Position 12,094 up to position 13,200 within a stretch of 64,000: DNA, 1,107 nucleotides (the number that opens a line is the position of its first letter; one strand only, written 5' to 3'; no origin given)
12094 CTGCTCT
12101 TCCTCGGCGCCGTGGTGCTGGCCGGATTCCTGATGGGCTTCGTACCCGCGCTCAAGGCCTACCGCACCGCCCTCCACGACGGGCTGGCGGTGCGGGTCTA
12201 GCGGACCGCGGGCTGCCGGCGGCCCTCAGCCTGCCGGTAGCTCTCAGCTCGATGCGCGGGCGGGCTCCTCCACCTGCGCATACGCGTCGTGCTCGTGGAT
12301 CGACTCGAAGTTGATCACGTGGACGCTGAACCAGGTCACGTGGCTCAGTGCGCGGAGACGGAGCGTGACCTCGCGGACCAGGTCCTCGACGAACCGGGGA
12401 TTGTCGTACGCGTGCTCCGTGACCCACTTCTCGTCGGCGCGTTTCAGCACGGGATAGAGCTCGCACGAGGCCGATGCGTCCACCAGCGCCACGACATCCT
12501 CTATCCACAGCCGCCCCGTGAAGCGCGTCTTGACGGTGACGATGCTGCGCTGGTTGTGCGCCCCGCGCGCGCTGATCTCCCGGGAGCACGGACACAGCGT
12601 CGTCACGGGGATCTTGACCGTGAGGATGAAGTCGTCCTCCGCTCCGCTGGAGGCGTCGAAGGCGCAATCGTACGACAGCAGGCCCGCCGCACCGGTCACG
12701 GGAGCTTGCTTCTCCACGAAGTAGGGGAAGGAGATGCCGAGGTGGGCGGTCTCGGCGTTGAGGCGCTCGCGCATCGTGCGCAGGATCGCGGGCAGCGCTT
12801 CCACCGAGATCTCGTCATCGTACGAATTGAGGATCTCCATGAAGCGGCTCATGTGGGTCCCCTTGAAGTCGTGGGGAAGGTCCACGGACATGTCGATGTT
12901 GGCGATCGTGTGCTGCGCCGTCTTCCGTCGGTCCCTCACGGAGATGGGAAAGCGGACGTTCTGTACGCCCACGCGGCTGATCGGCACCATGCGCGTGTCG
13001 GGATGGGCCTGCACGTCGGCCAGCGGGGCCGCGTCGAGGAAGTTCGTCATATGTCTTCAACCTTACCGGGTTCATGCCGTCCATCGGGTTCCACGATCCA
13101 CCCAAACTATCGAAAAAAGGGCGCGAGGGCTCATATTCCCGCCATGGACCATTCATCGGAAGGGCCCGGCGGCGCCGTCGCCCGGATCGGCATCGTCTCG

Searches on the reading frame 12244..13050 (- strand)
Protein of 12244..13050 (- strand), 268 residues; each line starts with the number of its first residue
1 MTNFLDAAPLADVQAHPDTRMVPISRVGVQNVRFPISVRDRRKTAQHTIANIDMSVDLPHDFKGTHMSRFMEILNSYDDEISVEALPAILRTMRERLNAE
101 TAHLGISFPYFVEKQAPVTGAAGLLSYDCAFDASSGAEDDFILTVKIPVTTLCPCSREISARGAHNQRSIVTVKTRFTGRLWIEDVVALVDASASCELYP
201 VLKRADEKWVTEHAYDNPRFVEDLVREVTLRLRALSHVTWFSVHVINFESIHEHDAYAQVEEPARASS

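Call 13: search_protein_families(library=ncbifam, proteins=[window:12244-13050:-], max_evalue=0.001)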
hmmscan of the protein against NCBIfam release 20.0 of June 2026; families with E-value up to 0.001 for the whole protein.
window:12244-13050:- (268 aa): 3 families
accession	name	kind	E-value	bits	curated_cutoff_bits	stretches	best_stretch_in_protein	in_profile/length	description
NF010200.1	PRK13674.1-1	equivalog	7.3e-86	288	215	1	12-261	2-269/270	GTP cyclohydrolase FolE2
TIGR00294.2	TIGR00294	equivalog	1e-41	143.1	220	2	164-261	188-291/302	GTP cyclohydrolase MptA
NF010204.0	PRK13675.1-1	equivalog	1.6e-27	96.6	468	1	21-259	13-264/267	GTP cyclohydrolase IV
